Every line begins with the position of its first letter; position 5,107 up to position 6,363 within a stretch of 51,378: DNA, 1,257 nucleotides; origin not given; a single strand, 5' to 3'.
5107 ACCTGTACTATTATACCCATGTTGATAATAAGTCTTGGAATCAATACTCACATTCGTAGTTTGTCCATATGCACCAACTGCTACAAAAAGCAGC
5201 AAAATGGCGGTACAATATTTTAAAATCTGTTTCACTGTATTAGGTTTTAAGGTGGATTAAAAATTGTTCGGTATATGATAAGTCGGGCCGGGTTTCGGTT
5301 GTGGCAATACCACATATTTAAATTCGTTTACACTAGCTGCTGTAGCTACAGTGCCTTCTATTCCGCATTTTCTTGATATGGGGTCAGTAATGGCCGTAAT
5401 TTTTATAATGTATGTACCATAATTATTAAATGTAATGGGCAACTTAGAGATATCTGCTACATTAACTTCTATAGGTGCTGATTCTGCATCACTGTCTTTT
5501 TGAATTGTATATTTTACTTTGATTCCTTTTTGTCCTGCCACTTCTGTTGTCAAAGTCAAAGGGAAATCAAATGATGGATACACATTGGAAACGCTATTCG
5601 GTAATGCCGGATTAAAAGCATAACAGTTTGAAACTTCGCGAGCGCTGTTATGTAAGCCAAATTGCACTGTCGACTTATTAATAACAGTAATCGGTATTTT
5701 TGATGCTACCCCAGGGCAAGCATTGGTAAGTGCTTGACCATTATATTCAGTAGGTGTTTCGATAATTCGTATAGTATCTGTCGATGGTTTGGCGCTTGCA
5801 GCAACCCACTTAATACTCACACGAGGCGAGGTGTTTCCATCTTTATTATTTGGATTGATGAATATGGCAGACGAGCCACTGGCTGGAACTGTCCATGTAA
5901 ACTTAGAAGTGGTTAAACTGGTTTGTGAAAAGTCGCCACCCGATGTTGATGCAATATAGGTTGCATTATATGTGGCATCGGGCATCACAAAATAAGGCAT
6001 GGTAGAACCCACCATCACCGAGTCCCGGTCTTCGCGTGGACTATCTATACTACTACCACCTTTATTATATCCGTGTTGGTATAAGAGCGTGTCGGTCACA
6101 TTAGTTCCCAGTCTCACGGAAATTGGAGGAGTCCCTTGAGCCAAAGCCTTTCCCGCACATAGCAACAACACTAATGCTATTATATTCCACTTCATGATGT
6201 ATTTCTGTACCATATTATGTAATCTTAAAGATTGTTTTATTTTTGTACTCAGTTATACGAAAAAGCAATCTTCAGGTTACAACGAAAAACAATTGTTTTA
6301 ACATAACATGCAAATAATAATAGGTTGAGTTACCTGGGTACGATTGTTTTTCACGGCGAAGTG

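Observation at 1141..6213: Five-gene T9SS type-B module built around three tandem CTD-less paralogues of an unnamed secreted-protein family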

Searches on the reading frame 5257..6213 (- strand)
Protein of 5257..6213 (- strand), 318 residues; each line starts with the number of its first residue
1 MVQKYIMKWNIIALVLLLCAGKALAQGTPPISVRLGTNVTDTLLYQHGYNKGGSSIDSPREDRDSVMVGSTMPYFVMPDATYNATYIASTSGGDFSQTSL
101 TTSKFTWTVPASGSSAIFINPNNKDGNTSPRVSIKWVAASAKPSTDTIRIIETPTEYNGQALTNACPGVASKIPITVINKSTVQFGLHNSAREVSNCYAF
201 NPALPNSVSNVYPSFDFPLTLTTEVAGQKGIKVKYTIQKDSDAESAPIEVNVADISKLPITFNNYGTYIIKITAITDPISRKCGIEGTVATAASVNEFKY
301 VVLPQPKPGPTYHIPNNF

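Call 3: search_protein_families(library=pfam, proteins=[window:5257-6213:-], max_evalue=1)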
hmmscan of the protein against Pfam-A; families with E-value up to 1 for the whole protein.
window:5257-6213:- (318 aa): 2 families
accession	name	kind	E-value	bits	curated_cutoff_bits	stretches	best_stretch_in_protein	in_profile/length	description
PF22415.1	PSV_ORF131-like_dom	-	0.097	13.1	27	1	282-316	27-60/80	PSV_Hypothetical protein ORF131-like domain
PF21732.2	DUF6864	-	0.17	12.1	27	1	223-268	25-71/114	Domain of unknown function (DUF6864)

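Call 4: search_protein_families(library=ncbifam, proteins=[window:5257-6213:-], max_evalue=1)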
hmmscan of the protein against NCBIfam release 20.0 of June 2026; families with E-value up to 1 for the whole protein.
window:5257-6213:- (318 aa): 0 families

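Call 9: find_homologous_proteins(query=A1, max_evalue=0.001)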
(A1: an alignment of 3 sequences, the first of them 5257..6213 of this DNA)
Query A1 (3 sequences) (318 aa, profile of the alignment): 16 proteins with E <= 0.001 among 5988 candidates.
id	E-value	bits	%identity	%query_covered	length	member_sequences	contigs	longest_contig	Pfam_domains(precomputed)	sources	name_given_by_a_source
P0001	9.0e-118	411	23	98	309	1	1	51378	-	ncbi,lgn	-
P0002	7.1e-103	362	71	98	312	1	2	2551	-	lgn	-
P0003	8.5e-98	345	68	98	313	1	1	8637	-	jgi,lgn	jgi:hypothetical protein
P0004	9.6e-83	296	59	100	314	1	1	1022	-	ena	-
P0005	9.9e-72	260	44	100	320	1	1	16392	-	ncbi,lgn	-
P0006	5.8e-66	241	42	98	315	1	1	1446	-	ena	-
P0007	2.0e-65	239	44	99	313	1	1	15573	-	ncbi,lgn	-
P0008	4.9e-53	198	25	81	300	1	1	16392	-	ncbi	-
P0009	6.5e-43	165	26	99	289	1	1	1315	-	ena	-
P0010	2.2e-42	163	25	87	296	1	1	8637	-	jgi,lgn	jgi:hypothetical protein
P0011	1.3e-41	161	23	98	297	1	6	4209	-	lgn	-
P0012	2.1e-27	114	35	17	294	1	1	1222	-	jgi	jgi:hypothetical protein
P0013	4.1e-26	110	67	7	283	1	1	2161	-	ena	-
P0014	2.2e-25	108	32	81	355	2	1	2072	-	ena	-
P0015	7.0e-23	99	26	80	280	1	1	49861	-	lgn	-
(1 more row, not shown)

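Call 10: search_solved_structures(query=A1, max_evalue=10)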
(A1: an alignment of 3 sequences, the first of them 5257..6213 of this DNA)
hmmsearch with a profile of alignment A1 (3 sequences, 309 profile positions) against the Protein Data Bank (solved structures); distinct sequences matched with E-value up to 10: 0.

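Call 11: find_encoding_contigs(protein=P0005, flank=10000, max_places=3)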
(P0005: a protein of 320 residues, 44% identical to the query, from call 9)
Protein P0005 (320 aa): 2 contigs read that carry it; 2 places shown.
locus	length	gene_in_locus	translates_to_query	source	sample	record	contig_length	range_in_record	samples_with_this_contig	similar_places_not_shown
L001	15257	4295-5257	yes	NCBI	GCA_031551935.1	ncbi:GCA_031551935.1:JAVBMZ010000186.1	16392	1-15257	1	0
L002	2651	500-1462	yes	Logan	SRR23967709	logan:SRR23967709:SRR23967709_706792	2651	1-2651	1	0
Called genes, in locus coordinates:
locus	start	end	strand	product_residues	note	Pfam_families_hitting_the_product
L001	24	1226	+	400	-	PF00144:Beta-lactamase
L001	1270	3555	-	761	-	PF05170:AsmA, PF05359:DUF748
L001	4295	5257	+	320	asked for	-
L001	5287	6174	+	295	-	-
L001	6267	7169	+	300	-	-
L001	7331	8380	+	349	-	PF13585:CHU_C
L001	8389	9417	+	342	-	PF11751:PorP_SprF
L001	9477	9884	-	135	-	PF13279:4HBT_2, PF03061:4HBT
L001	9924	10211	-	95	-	-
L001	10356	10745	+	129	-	-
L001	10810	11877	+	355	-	PF06832:BiPBP_C (weak), PF17957:Big_7, PF05096:Glu_cyclase_2, PF21959:DUF6923 (faint)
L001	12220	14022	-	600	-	PF00009:GTP_EFTU, PF01926:MMR_HSR1 (weak), PF22042:EF-G_D2, PF03144:GTP_EFTU_D2, PF00679:EFG_C, PF21018:BipA_C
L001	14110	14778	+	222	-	PF01048:PNP_UDP_1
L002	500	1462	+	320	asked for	-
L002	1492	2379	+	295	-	-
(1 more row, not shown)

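Call 12: find_encoding_contigs(protein=P0003, flank=10000, max_places=3)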
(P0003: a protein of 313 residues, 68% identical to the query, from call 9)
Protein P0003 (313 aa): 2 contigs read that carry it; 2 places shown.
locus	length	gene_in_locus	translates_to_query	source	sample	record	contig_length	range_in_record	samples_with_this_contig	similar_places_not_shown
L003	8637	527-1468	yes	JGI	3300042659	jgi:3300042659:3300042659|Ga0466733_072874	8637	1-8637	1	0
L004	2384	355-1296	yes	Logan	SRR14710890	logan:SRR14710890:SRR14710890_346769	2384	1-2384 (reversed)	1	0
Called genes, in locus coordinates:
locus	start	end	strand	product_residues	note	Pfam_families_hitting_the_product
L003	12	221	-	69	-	-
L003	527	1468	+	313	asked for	-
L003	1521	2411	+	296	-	-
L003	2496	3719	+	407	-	PF13585:CHU_C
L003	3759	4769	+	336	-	PF11751:PorP_SprF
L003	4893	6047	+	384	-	PF10518:TAT_signal (weak), PF00248:Aldo_ket_red, PF13187:Fer4_9 (faint)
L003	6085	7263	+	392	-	PF10518:TAT_signal (faint), PF00248:Aldo_ket_red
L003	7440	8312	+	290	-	PF20244:DUF6599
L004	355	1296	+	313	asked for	-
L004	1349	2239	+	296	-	-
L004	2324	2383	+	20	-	?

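Call 13: find_encoding_contigs(protein=P0007, flank=10000, max_places=3)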
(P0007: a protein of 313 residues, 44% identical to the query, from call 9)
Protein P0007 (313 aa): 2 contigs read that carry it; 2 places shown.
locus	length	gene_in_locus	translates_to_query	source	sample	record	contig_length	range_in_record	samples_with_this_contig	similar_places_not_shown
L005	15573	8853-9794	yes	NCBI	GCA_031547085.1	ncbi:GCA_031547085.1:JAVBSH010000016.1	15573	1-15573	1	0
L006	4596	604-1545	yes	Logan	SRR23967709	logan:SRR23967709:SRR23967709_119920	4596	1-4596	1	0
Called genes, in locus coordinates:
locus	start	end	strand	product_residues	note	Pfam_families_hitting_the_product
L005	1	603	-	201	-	?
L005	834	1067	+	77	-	-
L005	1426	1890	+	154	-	PF01948:PyrI, PF02748:PyrI_C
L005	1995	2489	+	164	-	PF00583:Acetyltransf_1, PF13673:Acetyltransf_10 (weak), PF13508:Acetyltransf_7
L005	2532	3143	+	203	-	PF01557:FAA_hydrolase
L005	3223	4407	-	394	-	PF00375:SDF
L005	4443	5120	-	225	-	PF00072:Response_reg, PF00486:Trans_reg_C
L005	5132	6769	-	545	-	PF00512:HisKA, PF02518:HATPase_c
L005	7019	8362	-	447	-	PF01554:MatE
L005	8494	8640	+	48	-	-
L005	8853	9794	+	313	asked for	-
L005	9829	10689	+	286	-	-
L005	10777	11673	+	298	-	-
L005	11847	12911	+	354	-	PF13585:CHU_C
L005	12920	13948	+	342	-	PF11751:PorP_SprF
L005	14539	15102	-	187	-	-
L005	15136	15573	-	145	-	?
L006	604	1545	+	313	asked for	-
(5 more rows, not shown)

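Call 14: find_encoding_contigs(protein=P0015, flank=10000, max_places=3)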
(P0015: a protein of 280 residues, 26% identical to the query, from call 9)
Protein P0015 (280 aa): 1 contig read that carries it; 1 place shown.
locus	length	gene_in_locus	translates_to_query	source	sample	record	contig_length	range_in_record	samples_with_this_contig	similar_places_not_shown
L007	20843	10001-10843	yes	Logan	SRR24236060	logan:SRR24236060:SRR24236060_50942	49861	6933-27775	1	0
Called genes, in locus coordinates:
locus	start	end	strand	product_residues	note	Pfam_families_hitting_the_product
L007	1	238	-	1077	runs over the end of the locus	PF23197:IG_AIR9 (faint), PF24312:Ig-like_POM152 (faint), PF18911:PKD_4, PF00801:PKD, PF18911:PKD_4 (weak), PF20773:InhA-like_MAM (faint), PF18962:Por_Secre_tail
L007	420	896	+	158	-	-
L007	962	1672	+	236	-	PF06439:3keto-disac_hyd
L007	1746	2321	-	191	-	PF00210:Ferritin, PF02915:Rubrerythrin, PF21349:RUBY_RBDX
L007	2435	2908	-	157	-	PF03724:META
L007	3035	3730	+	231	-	PF00702:Hydrolase, PF13419:HAD_2, PF13242:Hydrolase_like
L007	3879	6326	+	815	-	PF01588:tRNA_bind, PF03483:B3_4, PF03484:B5, PF17759:tRNA_synthFbeta, PF03147:FDX-ACB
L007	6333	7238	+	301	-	PF01745:IPT, PF01715:IPPT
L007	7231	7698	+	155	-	PF00293:NUDIX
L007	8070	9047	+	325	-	PF11751:PorP_SprF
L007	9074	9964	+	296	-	-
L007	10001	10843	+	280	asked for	-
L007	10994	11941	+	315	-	PF19081:Ig_7 (faint), PF13585:CHU_C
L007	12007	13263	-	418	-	PF02274:ADI, PF19420:DDAH_eukar (faint)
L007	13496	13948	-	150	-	PF06902:Fer4_19, PF09360:zf-CDGSH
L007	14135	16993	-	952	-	PF02347:GDC-P, PF00266:Aminotran_5 (weak), PF21478:GcvP2_C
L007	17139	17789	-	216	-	PF00753:Lactamase_B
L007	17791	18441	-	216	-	PF01135:PCMT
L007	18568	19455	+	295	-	PF01408:GFO_IDH_MocA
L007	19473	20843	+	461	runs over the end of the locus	PF02397:Bac_transf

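Call 19: find_related_loci(query=A2, collection=genome_contigs, flank=8000)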
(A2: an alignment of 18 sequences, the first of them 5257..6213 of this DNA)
Query A2 (318 aa) in genome_contigs; peptide patterns used: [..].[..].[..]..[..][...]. (x = any residue, [..] = any of these).
11 stretches matched a pattern; 7 encode a relative of the query (tblastn E <= 1e-3); 7 distinct loci.
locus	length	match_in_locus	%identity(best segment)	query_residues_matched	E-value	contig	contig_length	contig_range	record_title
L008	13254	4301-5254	44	1-318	3e-77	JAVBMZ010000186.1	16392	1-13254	MAG: Bacteroidales bacterium isolate EPI_MAG_00065 c_000001881904, whole genome shotgun sequence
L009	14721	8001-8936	44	2-316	9e-72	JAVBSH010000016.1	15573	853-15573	MAG: Bacteroidales bacterium isolate EPI_MAG_00218 c_000005982332, whole genome shotgun sequence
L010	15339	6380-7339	39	1-318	7e-62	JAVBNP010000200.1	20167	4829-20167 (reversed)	MAG: Bacteroidales bacterium isolate EPI_MAG_00084 c_000001045020, whole genome shotgun sequence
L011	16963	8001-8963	39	1-318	5e-59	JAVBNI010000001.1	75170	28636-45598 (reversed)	MAG: Bacteroidales bacterium isolate EPI_MAG_00075 c_000006502466, whole genome shotgun sequence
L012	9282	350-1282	39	4-318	6e-58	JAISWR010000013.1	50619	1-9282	MAG: Bacteroidales bacterium isolate Nc350_bin140 k119_3545869, whole genome shotgun sequence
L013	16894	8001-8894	35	5-316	6e-41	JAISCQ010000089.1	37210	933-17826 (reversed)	MAG: Bacteroidales bacterium isolate Gx481_bin90 k119_4655657, whole genome shotgun sequence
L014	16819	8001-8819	28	11-316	3e-13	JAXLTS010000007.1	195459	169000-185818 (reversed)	MAG: Bacteroidales bacterium isolate STL-BAC10 C4.95.fa-7, whole genome shotgun sequence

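Call 25: predict_structure(alignment_id=A2)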
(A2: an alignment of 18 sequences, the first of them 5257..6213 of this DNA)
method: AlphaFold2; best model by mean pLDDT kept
length: 318 residues; sequences in the alignment: 18
mean_pLDDT: 80.8   pTM: 0.71
mean pLDDT of the five models: 80.8, 79.2, 77.7, 77.2, 74.8
residues with pLDDT >= 90: 120; 70-90: 139; 50-70: 21; < 50: 38
segments of 3 or more residues with pLDDT < 50: 1-26, 49-60
pLDDT, mean of each block of 10 residues (from residue 1): 32 35 45 78 68 37 80 88 86 82 89 77 78 89 79 88 87 86 94 95 84 95 85 97 97 92 96 93 89 91 94 81
secondary structure, 60 per line:
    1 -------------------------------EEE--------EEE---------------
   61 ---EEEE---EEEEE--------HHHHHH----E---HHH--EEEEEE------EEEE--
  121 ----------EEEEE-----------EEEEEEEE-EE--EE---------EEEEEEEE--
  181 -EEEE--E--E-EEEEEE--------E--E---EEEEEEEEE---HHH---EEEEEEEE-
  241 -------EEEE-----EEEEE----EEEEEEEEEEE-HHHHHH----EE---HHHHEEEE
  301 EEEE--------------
elements in order: E32-34 E43-45 E64-67 E71-75 H84-89 E103-108 E115-118 E131-135 E147-154 E171-178 E182-185 E193-198 E214-222 E232-239 E248-251 E257-261 E266-276 H278-283 H293-296 E297-304

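Call 28: search_protein_representatives(alignment_id=A2)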
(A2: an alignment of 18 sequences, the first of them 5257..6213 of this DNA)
Query: 18 sequences, 286 profile positions. Proteins with E-value up to 0.001 (for the whole library): 560; up to 1e-10: 429; up to 1e-30: 168. The best 150 are listed.
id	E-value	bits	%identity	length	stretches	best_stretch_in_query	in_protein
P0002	6.1e-93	327.4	-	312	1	8-286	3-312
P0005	2.8e-90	318.7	-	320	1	1-286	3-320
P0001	4.8e-90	317.9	-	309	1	1-285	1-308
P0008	3.8e-87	308.4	-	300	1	1-285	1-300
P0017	1.5e-76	273.6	-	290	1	1-285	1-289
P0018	1.0e-71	257.8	-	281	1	1-285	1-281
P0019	1.1e-66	241.2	-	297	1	1-286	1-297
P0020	4.1e-64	232.8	-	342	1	13-286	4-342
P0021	2.0e-63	230.5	-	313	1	1-286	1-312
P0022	2.5e-63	230.2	-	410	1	1-286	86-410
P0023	1.6e-61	224.3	-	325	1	9-286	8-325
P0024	4.3e-61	222.9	-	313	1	8-286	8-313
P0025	1.4e-60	221.2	-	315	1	6-286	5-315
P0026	6.1e-60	219.1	-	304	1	1-285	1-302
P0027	3.3e-59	216.7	-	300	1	1-285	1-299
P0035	1.6e-57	211.2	-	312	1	1-286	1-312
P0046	7.7e-53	195.8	-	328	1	4-286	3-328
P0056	3.7e-50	187.0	-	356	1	1-286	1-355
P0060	4.3e-48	180.2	-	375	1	12-286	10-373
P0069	1.1e-45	172.3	-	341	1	1-286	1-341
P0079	1.2e-43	165.7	-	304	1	1-286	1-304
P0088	1.0e-42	162.6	-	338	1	1-284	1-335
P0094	2.7e-42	161.2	-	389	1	20-286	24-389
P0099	2.2e-41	158.2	-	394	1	1-284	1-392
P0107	2.3e-40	154.9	-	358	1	1-285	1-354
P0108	2.4e-40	154.8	-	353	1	1-285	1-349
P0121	1.3e-38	149.1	-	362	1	1-284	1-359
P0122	1.4e-38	149.0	-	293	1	1-285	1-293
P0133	1.3e-36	142.5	-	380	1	1-285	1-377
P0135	1.9e-36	142.0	-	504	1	1-275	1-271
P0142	1.6e-35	139.0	-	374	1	1-285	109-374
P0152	3.6e-34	134.5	-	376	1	1-285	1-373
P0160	2.3e-33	131.9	-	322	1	1-285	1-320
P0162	3.2e-33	131.4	-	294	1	4-284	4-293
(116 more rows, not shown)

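Call 29: fold_search(model_id=the predicted structure, library=pdb)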
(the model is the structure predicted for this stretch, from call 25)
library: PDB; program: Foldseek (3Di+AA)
matches with E <= 10: 1639; with E <= 0.001: 32
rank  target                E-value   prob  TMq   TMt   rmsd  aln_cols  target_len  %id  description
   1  9xrl_W                1.4e-05  1.00  0.25  0.14  14.6       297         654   11  Structure of mouse cytoplasmic lattice (CPL) repeating unit (released 2026-03-18)
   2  9sfp_R                2.6e-05  1.00  0.27  0.14  14.9       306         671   11  Native cytoplasmic lattices from mouse oocytes (released 2026-03-18)
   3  9xrl_V                3.5e-05  1.00  0.25  0.14  13.7       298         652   10  Structure of mouse cytoplasmic lattice (CPL) repeating unit (released 2026-03-18)
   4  9lpk_B                3.5e-05  1.00  0.27  0.14  13.0       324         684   12  Structure of human PADI6-UHRF1-UBE2D3 complex (released 2026-01-28)
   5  3wo4_C                3.7e-05  1.00  0.24  0.27  14.4       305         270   11  Crystal structure of the IL-18 signaling ternary complex (released 2014-12-17)
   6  9xrl_r                3.9e-05  1.00  0.25  0.14  15.1       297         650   11  Structure of mouse cytoplasmic lattice (CPL) repeating unit (released 2026-03-18)
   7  9xrl_Y                4.1e-05  1.00  0.26  0.14  14.6       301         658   11  Structure of mouse cytoplasmic lattice (CPL) repeating unit (released 2026-03-18)
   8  9xrl_B                4.3e-05  1.00  0.26  0.14  14.1       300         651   10  Structure of mouse cytoplasmic lattice (CPL) repeating unit (released 2026-03-18)
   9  9xrl_U                5.4e-05  1.00  0.27  0.15  14.1       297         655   11  Structure of mouse cytoplasmic lattice (CPL) repeating unit (released 2026-03-18)
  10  9fmn_B                6.4e-05  1.00  0.25  0.14  15.1       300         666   10  Structure of Human PADI6 (released 2024-10-02)
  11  9xrl_Z                7.5e-05  1.00  0.25  0.14  13.4       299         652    9  Structure of mouse cytoplasmic lattice (CPL) repeating unit (released 2026-03-18)
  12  12dl_AA               8.8e-05  1.00  0.26  0.15  13.5       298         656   11  Native structure of the cytoplasmic lattice (CPL) asymmetric unit from mouse MII eggs (released 2026-04-08)
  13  9sfp_Q                9.3e-05  0.99  0.25  0.14  13.6       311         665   10  Native cytoplasmic lattices from mouse oocytes (released 2026-03-18)
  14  9lpk_C                9.9e-05  1.00  0.27  0.14  13.2       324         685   11  Structure of human PADI6-UHRF1-UBE2D3 complex (released 2026-01-28)
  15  4r6u_A                1.5e-04  0.96  0.19  0.21  13.8       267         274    9  IL-18 receptor complex (released 2014-10-15)
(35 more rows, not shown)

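Call 31: search_protein_families(library=pfam, alignment_id=A3, max_evalue=0.001)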
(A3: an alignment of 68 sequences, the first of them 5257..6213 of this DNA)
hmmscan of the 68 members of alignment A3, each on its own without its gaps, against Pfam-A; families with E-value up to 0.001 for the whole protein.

A. member 1, window:5257-6213:- (318 aa): 0 families

B. families by the number of members that match (of 68 scanned): 1 family
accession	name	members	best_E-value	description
PF21060.3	Reovirus_L2_6th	1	0.00092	Reovirus core-spike protein lambda-2 (L2), 6th domain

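Call 32: find_homologous_proteins(query=A3, max_evalue=0.00001)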
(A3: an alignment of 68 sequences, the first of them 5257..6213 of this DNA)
Query A3 (68 sequences) (318 aa, profile of the alignment): 9 proteins with E <= 0.00001 among 8000 candidates.
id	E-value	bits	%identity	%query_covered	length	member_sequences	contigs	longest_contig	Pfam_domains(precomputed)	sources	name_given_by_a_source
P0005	2.5e-71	258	44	100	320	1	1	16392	-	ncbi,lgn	-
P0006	6.6e-65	237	42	98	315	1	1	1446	-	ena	-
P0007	3.4e-64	235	44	99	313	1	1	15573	-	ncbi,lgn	-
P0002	1.2e-63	233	71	98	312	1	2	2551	-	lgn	-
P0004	4.5e-61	225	59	100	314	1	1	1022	-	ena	-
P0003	1.9e-60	223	68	98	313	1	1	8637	-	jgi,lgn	jgi:hypothetical protein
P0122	5.3e-58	215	35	19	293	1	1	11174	-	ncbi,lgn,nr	ncbi:MAG: hypothetical protein Q8903_05675 [Bacteroidota bacterium]|nr:hypothetical protein [Bactero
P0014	3.6e-52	196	32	81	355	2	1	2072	-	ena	-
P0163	5.5e-52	195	32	19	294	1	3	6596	-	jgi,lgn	jgi:hypothetical protein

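Call 33: find_encoding_contigs(protein=P0122, flank=8000, max_places=2)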
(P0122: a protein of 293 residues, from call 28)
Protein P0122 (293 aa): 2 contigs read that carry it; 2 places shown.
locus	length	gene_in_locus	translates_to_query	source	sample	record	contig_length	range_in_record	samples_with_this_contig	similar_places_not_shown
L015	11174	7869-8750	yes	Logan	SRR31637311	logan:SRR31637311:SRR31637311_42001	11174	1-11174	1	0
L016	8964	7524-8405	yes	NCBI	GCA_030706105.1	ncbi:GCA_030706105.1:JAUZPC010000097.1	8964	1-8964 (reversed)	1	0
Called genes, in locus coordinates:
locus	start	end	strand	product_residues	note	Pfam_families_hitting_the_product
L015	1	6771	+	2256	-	?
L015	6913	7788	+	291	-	-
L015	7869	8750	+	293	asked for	-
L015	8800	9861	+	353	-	PF13585:CHU_C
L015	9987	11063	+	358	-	PF13585:CHU_C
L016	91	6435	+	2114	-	PF19408:PKD_6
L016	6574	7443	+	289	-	-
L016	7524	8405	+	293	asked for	-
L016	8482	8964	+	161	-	?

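Call 34: find_encoding_contigs(protein=P0163, flank=8000, max_places=2)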
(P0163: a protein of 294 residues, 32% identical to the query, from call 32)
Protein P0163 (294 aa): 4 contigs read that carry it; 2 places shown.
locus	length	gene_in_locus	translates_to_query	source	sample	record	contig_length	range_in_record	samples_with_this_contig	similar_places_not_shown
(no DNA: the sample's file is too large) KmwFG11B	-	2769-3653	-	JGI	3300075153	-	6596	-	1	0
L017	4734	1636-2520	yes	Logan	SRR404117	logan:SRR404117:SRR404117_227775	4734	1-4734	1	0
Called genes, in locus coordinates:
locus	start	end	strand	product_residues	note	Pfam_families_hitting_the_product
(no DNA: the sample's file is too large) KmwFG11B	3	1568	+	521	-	?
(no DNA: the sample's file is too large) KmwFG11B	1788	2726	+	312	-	-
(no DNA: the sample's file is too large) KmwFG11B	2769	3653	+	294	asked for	-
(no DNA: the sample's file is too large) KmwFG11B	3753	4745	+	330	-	PF13585:CHU_C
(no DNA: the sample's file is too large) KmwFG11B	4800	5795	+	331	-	PF11751:PorP_SprF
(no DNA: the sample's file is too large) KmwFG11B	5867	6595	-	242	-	?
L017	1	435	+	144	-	?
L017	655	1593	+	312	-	-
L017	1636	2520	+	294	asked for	-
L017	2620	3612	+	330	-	PF13585:CHU_C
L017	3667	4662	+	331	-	PF11751:PorP_SprF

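Call 35: find_encoding_contigs(protein=P0160, flank=8000, max_places=2)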
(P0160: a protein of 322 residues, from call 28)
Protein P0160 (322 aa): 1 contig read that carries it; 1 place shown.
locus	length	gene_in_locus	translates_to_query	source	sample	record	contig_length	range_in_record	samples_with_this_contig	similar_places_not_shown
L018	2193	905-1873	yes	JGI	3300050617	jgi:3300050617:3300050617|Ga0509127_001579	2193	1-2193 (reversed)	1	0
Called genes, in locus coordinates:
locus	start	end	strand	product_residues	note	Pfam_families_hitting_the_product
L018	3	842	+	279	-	?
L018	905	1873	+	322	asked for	-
